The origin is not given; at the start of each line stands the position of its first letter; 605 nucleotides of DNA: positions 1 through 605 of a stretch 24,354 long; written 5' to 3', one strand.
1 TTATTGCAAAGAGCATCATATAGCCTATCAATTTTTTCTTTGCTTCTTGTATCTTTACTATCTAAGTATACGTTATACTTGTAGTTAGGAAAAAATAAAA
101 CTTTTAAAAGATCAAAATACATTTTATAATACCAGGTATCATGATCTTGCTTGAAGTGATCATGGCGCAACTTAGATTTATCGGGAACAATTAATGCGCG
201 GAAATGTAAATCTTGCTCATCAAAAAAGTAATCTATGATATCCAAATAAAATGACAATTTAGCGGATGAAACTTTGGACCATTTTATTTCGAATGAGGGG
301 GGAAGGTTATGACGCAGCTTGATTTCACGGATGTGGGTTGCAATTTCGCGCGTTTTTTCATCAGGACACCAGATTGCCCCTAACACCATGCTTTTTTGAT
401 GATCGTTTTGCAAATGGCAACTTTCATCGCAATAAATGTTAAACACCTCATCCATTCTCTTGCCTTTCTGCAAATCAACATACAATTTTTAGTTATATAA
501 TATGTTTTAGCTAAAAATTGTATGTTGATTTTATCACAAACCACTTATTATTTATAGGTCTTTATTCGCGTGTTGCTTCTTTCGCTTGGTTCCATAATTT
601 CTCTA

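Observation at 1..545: AT-rich foreign segment with a DUF3800-like gene and a perfect 21-bp inverted repeat at its boundary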

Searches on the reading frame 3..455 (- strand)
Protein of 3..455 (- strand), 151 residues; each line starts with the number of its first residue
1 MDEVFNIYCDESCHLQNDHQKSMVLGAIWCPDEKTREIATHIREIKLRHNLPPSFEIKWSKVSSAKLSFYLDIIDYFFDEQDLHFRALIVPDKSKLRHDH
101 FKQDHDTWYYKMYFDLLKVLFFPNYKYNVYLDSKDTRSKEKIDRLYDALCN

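Call 8: search_protein_families(library=pfam, proteins=[window:3-455:-], max_evalue=0.01)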
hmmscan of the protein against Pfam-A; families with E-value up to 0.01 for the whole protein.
seq(151 aa): 1 family
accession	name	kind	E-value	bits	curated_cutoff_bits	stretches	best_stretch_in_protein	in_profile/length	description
PF12686.12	DUF3800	-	7.8e-07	30.3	21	1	6-137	1-101/149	Protein of unknown function (DUF3800)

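Call 9: search_protein_families(library=padloc, proteins=[window:3-455:-], max_evalue=1)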
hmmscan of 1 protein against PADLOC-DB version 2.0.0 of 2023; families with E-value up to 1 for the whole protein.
seq(151 aa): 3 families
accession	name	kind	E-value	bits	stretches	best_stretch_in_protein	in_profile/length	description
PDLC04353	PDC-M04A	-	1.1e-65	219.3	1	1-151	1-149/232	-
PDLC04354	PDC-M04A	-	7.6e-22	76.1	1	54-149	8-104/190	-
PDLC01285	Cas8b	-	0.0026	14.9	1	38-120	282-362/483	CAS-I-B; effector_LS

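Call 12: find_homologous_proteins(query=window:3-455:-)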
Query seq(151 aa) (151 aa): 4736 proteins with E <= 0.001 among 4741 candidates; the best 120 are listed.
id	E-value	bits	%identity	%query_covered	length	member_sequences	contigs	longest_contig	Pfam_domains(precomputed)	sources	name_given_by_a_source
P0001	1.4e-98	345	100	100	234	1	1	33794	PF12686.13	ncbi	-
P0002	2.5e-72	260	74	100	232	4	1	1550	PF12686.13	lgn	-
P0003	2.4e-71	257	74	100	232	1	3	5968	PF12686.13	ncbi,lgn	-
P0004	2.8e-71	257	74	100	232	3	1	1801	PF12686.13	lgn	-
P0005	4.2e-71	256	73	100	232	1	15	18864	PF12686.13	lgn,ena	-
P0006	4.6e-71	256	71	100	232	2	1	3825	PF12686.13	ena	-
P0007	6.1e-71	255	72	100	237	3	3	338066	PF12686.13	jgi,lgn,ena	-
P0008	9.7e-71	255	73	100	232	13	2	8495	PF12686.13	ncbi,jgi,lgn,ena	-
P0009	1.6e-70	254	71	100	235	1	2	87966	PF12686.13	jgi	-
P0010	1.6e-70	254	70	100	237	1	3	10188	PF12686.13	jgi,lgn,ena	-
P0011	1.9e-70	254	71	100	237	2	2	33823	PF12686.13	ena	-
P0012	2.0e-70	254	69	100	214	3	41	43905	PF12686.13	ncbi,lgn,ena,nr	ncbi:MAG: DUF3800 domain-containing protein [Halioglobus sp.]|nr:DUF3800 domain-containing protein [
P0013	3.1e-70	253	70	100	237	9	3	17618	PF12686.13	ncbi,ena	-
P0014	3.6e-70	253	73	100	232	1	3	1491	PF12686.13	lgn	-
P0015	4.1e-70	253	70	100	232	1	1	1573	PF12686.13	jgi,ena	-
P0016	5.0e-70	252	72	100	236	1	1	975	PF12686.13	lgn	-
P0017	5.6e-70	252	69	100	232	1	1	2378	PF12686.13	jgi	-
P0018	5.8e-70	252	72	100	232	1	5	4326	PF12686.13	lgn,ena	-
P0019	5.8e-70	252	70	100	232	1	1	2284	PF12686.13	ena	-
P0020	5.8e-70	252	70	100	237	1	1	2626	PF12686.13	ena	-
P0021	6.1e-70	252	69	100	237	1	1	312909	PF12686.13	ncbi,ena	-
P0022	6.9e-70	252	69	100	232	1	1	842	PF12686.13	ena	-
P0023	8.3e-70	252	73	100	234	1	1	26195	PF12686.13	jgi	-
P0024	9.8e-70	252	70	100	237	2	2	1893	PF12686.13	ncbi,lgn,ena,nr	ncbi:MAG TPA: DUF3800 domain-containing protein [Bacteroidetes bacterium]|nr:DUF3800 domain-containi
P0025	1.1e-69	251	69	100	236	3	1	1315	PF12686.13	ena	-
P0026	1.1e-69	251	72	100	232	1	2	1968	PF12686.13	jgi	-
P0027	1.4e-69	251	68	100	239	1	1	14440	PF12686.13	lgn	-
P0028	1.4e-69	251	68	100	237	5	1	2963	PF12686.13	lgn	-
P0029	1.5e-69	251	68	100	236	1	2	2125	PF12686.13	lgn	-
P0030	1.5e-69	251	70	100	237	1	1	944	PF12686.13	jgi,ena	-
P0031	1.5e-69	251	71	100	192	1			PF12686.13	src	-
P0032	1.5e-69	251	70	100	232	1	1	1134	PF12686.13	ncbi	-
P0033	1.9e-69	251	70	100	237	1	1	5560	PF12686.13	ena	-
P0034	2.3e-69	250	68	100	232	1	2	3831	PF12686.13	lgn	-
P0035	2.5e-69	250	72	100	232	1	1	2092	PF12686.13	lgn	-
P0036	2.7e-69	250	70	100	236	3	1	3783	PF12686.13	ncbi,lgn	-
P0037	2.8e-69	250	69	100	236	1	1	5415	PF12686.13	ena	-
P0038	3.1e-69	250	69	100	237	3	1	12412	PF12686.13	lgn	-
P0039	4.3e-69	249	69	100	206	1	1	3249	PF12686.13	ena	-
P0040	4.4e-69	249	70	100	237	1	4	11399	PF12686.13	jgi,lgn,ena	-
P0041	4.7e-69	249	70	100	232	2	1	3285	PF12686.13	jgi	jgi:hypothetical protein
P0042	4.7e-69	249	69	100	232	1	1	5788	PF12686.13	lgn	-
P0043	5.6e-69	249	70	100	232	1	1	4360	PF12686.13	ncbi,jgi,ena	-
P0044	5.7e-69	249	69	100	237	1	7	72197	PF12686.13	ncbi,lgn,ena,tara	tara:strand:- start:19081 stop:19794 length:714 start_codon:yes stop_codon:yes gene_type:complete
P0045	5.8e-69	249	69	100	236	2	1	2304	PF12686.13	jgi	-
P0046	5.8e-69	249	70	100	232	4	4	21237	PF12686.13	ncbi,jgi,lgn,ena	-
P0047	5.8e-69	249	70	100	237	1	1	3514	PF12686.13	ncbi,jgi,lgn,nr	ncbi:MAG: DUF3800 domain-containing protein [Candidatus Vecturithrix sp.]|jgi:hypothetical protein|n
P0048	6.0e-69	249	69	100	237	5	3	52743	PF12686.13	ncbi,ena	-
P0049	6.1e-69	249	72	100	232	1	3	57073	PF12686.13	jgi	jgi:hypothetical protein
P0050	6.3e-69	249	69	100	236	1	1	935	PF12686.13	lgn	-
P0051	6.3e-69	249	69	100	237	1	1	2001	PF12686.13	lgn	-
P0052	6.3e-69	249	69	100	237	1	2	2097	PF12686.13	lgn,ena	-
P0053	7.1e-69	249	69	100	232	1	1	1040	PF12686.13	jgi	jgi:hypothetical protein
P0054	7.7e-69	249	68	100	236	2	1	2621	PF12686.13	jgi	jgi:hypothetical protein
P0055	7.9e-69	249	69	100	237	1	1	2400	PF12686.13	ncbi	-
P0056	7.9e-69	249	67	100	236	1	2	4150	PF12686.13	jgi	jgi:hypothetical protein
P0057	8.1e-69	249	68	100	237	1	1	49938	PF12686.13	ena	-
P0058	9.2e-69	248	72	100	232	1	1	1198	PF12686.13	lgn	-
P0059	9.5e-69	248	69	100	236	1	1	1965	PF12686.13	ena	-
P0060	9.8e-69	248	68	100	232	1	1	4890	PF12686.13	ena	-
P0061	1.0e-68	248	68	100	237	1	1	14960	PF12686.13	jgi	jgi:hypothetical protein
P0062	1.0e-68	248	69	99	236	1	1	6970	PF12686.13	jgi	-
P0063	1.1e-68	248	70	100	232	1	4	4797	PF12686.13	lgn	-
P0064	1.2e-68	248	68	100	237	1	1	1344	PF12686.13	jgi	-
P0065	1.2e-68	248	70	100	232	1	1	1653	PF12686.13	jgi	jgi:hypothetical protein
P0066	1.2e-68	248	68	100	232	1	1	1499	PF12686.13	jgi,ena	-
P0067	1.2e-68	248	70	100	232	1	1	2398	PF12686.13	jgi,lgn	-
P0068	1.3e-68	248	68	100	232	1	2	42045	PF12686.13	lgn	-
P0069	1.4e-68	248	70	100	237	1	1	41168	PF12686.13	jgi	jgi:hypothetical protein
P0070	1.5e-68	248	68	100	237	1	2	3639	PF12686.13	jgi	jgi:hypothetical protein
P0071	1.5e-68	248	70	100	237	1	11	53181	PF12686.13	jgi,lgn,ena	jgi:hypothetical protein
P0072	1.7e-68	248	71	100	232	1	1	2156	PF12686.13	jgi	-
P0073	1.7e-68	247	68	100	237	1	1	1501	PF12686.13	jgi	jgi:hypothetical protein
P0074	1.8e-68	247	70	100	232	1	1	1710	PF12686.13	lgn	-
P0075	1.9e-68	247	69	100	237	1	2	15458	PF12686.13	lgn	-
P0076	2.0e-68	247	68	100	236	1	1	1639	PF12686.13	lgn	-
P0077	2.1e-68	247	68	100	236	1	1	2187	PF12686.13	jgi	jgi:hypothetical protein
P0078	2.1e-68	247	71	100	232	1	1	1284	PF12686.13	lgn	-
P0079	2.1e-68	247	66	100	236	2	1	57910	PF12686.13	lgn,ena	-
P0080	2.1e-68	247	68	100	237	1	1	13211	PF12686.13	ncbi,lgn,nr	ncbi:MAG: DUF3800 domain-containing protein [gamma proteobacterium symbiont of Bathyaustriella thion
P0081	2.1e-68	247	68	100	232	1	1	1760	PF12686.13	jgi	jgi:hypothetical protein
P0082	2.2e-68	247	70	100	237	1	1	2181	PF12686.13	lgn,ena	-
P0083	2.2e-68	247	68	100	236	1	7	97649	PF12686.13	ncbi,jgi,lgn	-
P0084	2.2e-68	247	68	100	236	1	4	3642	PF12686.13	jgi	jgi:hypothetical protein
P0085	2.3e-68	247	69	100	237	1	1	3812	PF12686.13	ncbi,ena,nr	ncbi:MAG: DUF3800 domain-containing protein [Desulfobulbaceae bacterium]|nr:DUF3800 domain-containin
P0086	2.5e-68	247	68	100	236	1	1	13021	PF12686.13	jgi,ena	jgi:hypothetical protein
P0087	2.6e-68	247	69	100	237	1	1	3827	PF12686.13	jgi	-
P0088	2.7e-68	247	71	100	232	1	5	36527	PF12686.13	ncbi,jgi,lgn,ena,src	jgi:hypothetical protein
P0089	2.8e-68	247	69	100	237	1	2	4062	PF12686.13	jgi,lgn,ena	-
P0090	2.8e-68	247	73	100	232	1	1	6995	PF12686.13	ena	-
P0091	2.8e-68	247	70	100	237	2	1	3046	PF12686.13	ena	-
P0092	3.1e-68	247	68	100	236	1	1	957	PF12686.13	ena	-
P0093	3.1e-68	247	69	100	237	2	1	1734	PF12686.13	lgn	-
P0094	3.2e-68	247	69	100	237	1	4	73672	PF12686.13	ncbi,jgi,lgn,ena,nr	ncbi:MAG: DUF3800 domain-containing protein [Deltaproteobacteria bacterium HGW-Deltaproteobacteria-1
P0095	3.2e-68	247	69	100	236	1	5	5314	PF12686.13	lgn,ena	-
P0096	3.2e-68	247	69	100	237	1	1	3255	PF12686.13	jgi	-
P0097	3.3e-68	247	70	100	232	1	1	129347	PF12686.13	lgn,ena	-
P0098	4.1e-68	246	69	100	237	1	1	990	PF12686.13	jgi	jgi:hypothetical protein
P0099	4.2e-68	246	69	100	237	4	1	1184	PF12686.13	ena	-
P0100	4.6e-68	246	68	100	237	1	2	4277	PF12686.13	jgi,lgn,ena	-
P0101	4.8e-68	246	68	100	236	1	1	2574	PF12686.13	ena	-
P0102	4.9e-68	246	70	100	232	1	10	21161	PF12686.13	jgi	jgi:hypothetical protein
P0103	5.0e-68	246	70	100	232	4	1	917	PF12686.13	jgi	-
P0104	5.1e-68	246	70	100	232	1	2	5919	PF12686.13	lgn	-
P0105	5.2e-68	246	68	100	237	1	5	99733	PF12686.13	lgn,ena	-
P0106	5.2e-68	246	67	100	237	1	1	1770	PF12686.13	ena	-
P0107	5.3e-68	246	67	100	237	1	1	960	PF12686.13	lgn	-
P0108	5.5e-68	246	70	100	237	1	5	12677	PF12686.13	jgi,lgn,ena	-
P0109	5.7e-68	246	68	100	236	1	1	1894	PF12686.13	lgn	-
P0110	5.8e-68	246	70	100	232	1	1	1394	PF12686.13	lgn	-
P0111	5.9e-68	246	70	100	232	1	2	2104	PF12686.13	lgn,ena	-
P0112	5.9e-68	246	71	100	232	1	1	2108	PF12686.13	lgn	-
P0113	6.2e-68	246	69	100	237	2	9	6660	PF12686.13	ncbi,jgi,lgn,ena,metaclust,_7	jgi:hypothetical protein|metaclust:\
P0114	6.2e-68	246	67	100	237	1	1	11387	PF12686.13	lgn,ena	-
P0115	6.6e-68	246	71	100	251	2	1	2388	PF12686.13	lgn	-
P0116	6.8e-68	246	68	100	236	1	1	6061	PF12686.13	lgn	-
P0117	6.9e-68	245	68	100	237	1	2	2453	PF12686.13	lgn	-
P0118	7.2e-68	245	68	100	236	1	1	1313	PF12686.13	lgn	-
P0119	7.3e-68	245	68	100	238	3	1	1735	PF12686.13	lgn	-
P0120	7.4e-68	245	68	100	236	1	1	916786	PF12686.13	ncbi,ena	-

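Call 13: find_encoding_contigs(protein=P0001, flank=10000, max_places=6)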
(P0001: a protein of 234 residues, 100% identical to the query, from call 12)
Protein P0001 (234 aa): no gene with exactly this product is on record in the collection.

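Call 23: find_encoding_contigs(protein=P0007, flank=8000, max_places=3)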
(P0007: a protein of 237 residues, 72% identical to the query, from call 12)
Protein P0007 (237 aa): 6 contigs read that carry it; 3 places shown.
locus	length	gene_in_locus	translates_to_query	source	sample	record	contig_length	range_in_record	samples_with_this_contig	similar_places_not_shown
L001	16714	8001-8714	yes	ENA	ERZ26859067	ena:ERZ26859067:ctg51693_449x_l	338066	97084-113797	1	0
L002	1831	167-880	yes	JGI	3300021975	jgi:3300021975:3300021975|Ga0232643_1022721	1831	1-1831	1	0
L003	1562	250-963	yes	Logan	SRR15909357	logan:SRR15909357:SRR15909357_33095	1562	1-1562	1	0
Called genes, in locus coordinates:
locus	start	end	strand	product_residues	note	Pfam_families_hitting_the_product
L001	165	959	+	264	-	PF00872:Transposase_mut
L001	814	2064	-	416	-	PF13551:HTH_29 (weak), PF00665:rve, PF13683:rve_3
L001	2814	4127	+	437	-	PF13701:DDE_Tnp_1_4, PF01609:DDE_Tnp_1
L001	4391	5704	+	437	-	PF13701:DDE_Tnp_1_4, PF01609:DDE_Tnp_1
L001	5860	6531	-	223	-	-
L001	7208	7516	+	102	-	PF00216:Bac_DNA_binding, PF18291:HU-HIG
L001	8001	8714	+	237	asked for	PF12686:DUF3800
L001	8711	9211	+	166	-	-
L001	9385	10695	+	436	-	PF13384:HTH_23 (weak), PF13518:HTH_28, PF13551:HTH_29 (weak), PF13683:rve_3 (faint), PF13565:HTH_32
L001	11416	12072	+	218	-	-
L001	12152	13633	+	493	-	PF05598:DUF772 (faint)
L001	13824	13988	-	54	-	-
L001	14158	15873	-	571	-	PF03235:GmrSD_N, PF07510:GmrSD_C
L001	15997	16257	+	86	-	-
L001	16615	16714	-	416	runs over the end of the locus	PF14690:Zn_ribbon_ISL3, PF13542:HTH_Tnp_ISL3, PF01610:DDE_Tnp_ISL3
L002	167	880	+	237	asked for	PF12686:DUF3800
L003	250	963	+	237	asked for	PF12686:DUF3800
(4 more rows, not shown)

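Call 24: find_encoding_contigs(protein=P0120, flank=8000, max_places=3)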
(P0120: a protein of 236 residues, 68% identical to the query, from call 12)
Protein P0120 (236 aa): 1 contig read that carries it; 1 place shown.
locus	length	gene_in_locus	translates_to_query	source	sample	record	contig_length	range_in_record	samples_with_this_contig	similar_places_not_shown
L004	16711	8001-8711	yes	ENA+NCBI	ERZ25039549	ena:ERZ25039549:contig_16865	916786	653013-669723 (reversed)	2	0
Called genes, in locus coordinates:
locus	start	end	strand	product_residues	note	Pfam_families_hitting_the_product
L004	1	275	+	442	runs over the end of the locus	PF00176:SNF2-rel_dom, PF00271:Helicase_C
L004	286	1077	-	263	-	PF12146:Hydrolase_4, PF00561:Abhydrolase_1, PF12697:Abhydrolase_6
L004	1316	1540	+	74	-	-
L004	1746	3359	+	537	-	PF12161:HsdM_N, PF02384:N6_Mtase, PF05175:MTS (weak), PF01170:UPF0020 (weak)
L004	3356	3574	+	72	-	-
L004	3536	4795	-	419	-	PF03050:DDE_Tnp_IS66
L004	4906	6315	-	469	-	PF13546:DDE_5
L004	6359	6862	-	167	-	-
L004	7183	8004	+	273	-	PF01420:Methylase_S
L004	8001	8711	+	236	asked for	PF12686:DUF3800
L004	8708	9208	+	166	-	-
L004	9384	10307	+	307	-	PF04313:HSDR_N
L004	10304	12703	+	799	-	PF04851:ResIII, PF18766:SWI2_SNF2, PF22679:T1R_D3-like, PF11867:T1RH-like_C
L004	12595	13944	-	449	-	-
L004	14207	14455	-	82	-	-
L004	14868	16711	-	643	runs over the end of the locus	PF01590:GAF (weak), PF00989:PAS, PF08448:PAS_4, PF13188:PAS_8 (weak), PF00158:Sigma54_activat, PF14532:Sigma54_activ_2, PF07728:AAA_5, PF25601:AAA_lid_14, +4 more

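Call 25: find_related_loci(query=A1, collection=genome_contigs, flank=10000)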
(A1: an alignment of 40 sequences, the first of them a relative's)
Query A1 (234 aa) in genome_contigs; peptide patterns used: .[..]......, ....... (x = any residue, [..] = any of these).
600 stretches matched a pattern (row limit reached: there are more); 572 encode a relative of the query (tblastn E <= 1e-3); the best 80 are kept; 80 distinct loci.
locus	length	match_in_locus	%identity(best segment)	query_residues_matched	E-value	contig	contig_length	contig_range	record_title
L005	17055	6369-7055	69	3-231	7e-113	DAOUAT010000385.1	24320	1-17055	MAG TPA_asm: Anaerolineae bacterium isolate H66_683 k113_574914, whole genome shotgun sequence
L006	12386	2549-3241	69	1-231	2e-111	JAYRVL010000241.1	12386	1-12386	MAG: Anaerolineae bacterium isolate NJ_NJASGE3bin.1 k141_418671, whole genome shotgun sequence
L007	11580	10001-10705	67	1-234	1e-111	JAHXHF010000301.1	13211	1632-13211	MAG: gamma proteobacterium symbiont of Bathyaustriella thionipta isolate L181_Sed1 c_000000000109, whole genome shotgun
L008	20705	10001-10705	67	1-234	2e-111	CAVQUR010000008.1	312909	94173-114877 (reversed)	MAG: uncultured Gammaproteobacteria bacterium isolate MFD09964.bin.3.18 genome assembly, contig: contig_3300, whole geno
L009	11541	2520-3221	66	1-234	3e-109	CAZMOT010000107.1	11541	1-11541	MAG TPA_asm: uncultured Anaerolineales bacterium isolate SRP068000_co2_90 genome assembly, contig: NODE_6003_length_1154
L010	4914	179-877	66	1-233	1e-108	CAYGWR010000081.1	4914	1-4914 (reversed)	MAG TPA_asm: uncultured Dehalococcoidia bacterium isolate ERP119294_co1_277 genome assembly, contig: NODE_27890_length_4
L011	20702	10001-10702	65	1-234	2e-108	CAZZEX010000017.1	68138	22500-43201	MAG TPA_asm: uncultured Anaerolineales bacterium isolate SRP214966_co5_324 genome assembly, contig: NODE_159_length_6813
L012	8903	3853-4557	63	1-234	6e-108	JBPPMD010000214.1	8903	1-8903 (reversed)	MAG: Desulfuromonadales bacterium isolate BIOS2019_out_135 k131_378901, whole genome shotgun sequence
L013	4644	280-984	63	1-234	4e-108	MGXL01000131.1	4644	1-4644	MAG: Gammaproteobacteria bacterium RBG_16_57_12 RBG_16_scaffold_81527, whole genome shotgun sequence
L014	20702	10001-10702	65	1-234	2e-107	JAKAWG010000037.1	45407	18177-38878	MAG: Acidobacteria bacterium isolate YP4.bin42 NODE_1114_length_45407_cov_5.325883, whole genome shotgun sequence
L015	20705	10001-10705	64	1-234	2e-107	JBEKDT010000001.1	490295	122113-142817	MAG: Desulfomonilia bacterium isolate SPRUCE 18 SPRUCE_18_1, whole genome shotgun sequence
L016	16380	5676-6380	64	1-234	3e-107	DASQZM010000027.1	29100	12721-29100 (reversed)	MAG TPA_asm: Gammaproteobacteria bacterium isolate SMAG_U11092 k141_230771, whole genome shotgun sequence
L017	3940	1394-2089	67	1-232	1e-108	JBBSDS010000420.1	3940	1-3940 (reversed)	MAG: Chthoniobacterales bacterium isolate LS1_sbin.21 LS1_sbin.21_K_403134_L_3940_cov_7.0000, whole genome shotgun seque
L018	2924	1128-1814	69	1-229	4e-110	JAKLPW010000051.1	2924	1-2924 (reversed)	MAG: Anaerolineae bacterium isolate bin N2.130 k141_65255, whole genome shotgun sequence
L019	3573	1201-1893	67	4-234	1e-108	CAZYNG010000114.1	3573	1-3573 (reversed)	MAG TPA_asm: uncultured Dehalococcoidales bacterium isolate SRP068000_co3_159 genome assembly, contig: NODE_59775_length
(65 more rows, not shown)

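Call 28: list_cluster_members(proteins=[P0001])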
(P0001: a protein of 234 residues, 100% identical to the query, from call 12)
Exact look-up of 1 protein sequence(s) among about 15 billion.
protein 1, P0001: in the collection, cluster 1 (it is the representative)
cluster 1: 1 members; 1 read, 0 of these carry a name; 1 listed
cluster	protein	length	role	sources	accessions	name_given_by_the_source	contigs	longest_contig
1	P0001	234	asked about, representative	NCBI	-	-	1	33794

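Call 32: search_protein_families(library=padloc, proteins=[L004:8708-9205:+, P0001], max_evalue=0.1)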
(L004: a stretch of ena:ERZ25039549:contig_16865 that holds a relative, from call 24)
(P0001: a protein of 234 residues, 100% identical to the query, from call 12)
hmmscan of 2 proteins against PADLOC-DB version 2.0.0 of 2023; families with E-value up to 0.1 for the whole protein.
L004:8708-9205:+ (166 aa): 12 families
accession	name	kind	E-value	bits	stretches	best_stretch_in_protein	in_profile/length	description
PDLC04357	PDC-M04B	-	1.3e-70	234.5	1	3-162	3-160/162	-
PDLC04355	PDC-M04B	-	4.2e-51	171.4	1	6-160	4-164/167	-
PDLC04360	PDC-M04B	-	6e-40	134.8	1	20-162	12-158/166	-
PDLC04356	PDC-M04B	-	1.1e-31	108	1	4-159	2-169/176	-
PDLC04367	PDC-M04B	-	1.3e-25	88.4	1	16-162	12-168/173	-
PDLC04361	PDC-M04B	-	2.5e-25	87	1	4-98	2-96/125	-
PDLC04364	PDC-M04B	-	1.1e-19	68.8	1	22-160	20-163/164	-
PDLC04366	PDC-M04B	-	2.4e-17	61.5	1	21-160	20-158/166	-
PDLC04365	PDC-M04B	-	4.7e-12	44.2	1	22-159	23-175/176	-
PDLC04358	PDC-M04B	-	1.7e-10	39.3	1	27-156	26-160/167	-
PDLC04362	PDC-M04B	-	3.3e-10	38.1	2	75-162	105-203/206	-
PDLC04359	PDC-M04B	-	0.0064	14.7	1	62-128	42-111/151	-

P0001 (234 aa): 2 families
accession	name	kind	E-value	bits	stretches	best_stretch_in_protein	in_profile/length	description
PDLC04353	PDC-M04A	-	3.1e-96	319.3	1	1-232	1-229/232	-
PDLC04354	PDC-M04A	-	3.2e-38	129.5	1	54-228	8-182/190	-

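Call 33: search_protein_families(library=pfam, proteins=[L004:8708-9205:+, L001:8711-9208:+, P0001], max_evalue=1)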
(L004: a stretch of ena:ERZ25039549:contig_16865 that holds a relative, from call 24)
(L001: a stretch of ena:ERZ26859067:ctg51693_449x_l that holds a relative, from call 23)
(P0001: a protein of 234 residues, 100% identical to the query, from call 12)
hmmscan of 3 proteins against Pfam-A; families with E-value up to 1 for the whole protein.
L004:8708-9205:+ (166 aa): 1 family
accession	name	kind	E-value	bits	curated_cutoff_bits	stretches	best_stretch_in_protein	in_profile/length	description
PF19229.4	DUF5882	-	0.0014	18.9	25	1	113-161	4-53/198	Family of unknown function (DUF5882)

L001:8711-9208:+ (166 aa): 0 families

P0001 (234 aa): 2 families
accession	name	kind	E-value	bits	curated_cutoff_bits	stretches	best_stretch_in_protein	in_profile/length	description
PF12686.12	DUF3800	-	3e-13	51.2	21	1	6-187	1-148/149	Protein of unknown function (DUF3800)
PF06883.17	RNA_pol_Rpa2_4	-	0.045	14.1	27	1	29-61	3-37/58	RNA polymerase I, Rpa2 specific domain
